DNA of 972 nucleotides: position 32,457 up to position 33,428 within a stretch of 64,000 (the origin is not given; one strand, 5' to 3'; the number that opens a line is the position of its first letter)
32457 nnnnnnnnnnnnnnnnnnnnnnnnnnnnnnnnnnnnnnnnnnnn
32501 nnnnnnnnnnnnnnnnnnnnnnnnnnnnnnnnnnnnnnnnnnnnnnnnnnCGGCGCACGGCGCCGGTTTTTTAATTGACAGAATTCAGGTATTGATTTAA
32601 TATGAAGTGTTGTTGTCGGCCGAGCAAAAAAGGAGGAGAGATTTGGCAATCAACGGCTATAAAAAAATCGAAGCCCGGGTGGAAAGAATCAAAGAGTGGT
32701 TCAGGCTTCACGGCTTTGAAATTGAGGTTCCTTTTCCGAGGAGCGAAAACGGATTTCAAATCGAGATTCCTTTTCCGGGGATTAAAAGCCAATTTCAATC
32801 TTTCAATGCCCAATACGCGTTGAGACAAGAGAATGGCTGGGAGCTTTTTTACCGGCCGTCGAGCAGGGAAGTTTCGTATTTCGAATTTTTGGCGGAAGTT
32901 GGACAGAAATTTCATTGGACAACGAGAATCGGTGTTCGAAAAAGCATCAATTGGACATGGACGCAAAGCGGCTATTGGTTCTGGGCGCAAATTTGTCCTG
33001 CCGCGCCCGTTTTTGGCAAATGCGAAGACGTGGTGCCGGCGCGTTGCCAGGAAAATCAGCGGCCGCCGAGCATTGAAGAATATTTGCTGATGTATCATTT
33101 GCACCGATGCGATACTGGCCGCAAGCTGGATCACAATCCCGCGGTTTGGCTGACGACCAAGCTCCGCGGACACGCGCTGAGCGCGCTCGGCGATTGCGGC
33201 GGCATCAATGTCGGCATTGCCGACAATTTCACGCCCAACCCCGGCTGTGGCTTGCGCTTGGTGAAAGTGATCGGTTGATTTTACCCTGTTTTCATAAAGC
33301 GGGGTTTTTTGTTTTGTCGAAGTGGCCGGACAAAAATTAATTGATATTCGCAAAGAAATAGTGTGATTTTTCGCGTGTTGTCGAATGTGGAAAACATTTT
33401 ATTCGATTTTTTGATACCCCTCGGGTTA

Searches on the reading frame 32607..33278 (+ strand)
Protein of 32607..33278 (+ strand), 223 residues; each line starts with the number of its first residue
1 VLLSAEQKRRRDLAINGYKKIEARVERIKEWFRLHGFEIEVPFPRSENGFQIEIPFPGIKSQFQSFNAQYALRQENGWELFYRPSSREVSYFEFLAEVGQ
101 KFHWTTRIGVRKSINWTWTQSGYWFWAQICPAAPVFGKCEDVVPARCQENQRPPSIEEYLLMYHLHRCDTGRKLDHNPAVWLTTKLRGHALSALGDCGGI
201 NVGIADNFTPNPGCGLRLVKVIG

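Call 95: search_protein_families(library=pfam, proteins=[window:32607-33278:+], max_evalue=0.1)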
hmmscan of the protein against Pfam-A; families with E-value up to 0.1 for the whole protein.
window:32607-33278:+ (223 aa): 1 family
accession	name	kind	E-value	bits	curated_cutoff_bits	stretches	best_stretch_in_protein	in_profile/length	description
PF19735.4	DUF6225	-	0.0026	18.2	26.5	1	174-207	5-37/87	Family of unknown function (DUF6225)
